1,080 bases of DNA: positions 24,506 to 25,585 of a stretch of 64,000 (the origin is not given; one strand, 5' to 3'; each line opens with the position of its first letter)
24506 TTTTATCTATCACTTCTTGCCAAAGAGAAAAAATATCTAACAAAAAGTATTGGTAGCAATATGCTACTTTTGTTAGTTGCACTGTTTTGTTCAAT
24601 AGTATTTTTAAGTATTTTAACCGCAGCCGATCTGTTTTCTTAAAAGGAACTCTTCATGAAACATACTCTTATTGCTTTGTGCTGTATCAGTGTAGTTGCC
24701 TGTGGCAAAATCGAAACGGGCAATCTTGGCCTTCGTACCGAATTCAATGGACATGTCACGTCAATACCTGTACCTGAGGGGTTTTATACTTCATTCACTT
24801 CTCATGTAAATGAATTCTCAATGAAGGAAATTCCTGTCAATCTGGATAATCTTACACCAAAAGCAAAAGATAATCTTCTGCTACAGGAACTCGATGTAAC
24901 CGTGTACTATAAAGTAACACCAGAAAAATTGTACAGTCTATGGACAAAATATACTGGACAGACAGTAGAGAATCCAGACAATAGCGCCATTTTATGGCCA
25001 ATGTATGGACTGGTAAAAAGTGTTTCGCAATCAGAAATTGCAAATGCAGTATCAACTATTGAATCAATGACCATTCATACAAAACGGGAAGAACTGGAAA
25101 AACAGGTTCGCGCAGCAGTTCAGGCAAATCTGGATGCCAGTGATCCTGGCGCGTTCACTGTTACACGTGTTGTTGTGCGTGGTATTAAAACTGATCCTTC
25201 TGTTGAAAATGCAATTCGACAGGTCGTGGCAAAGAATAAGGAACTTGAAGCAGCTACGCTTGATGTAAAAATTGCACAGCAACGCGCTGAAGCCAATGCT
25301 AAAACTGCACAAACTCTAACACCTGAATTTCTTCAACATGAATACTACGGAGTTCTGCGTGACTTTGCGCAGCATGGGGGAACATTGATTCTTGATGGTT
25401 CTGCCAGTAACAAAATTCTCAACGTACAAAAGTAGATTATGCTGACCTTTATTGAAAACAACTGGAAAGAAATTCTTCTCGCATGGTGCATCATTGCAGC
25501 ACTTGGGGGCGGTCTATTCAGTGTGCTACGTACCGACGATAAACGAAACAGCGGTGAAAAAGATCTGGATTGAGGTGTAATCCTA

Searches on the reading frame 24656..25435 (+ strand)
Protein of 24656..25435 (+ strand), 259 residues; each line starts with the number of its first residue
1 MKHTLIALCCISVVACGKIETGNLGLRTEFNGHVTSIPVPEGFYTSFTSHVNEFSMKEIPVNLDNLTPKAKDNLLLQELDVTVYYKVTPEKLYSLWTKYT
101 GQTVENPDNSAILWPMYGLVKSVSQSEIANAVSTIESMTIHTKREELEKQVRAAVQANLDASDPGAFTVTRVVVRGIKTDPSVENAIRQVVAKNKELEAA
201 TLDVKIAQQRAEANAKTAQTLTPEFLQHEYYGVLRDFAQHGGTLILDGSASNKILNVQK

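Call 109: search_protein_families(library=phrogs, proteins=[window:24656-25435:+], max_evalue=0.001)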
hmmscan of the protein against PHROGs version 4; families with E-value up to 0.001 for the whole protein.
window:24656-25435:+ (259 aa): 1 family
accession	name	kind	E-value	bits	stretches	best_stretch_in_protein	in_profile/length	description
phrog_200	-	other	4.6e-37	129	1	5-239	89-336/379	lipoprotein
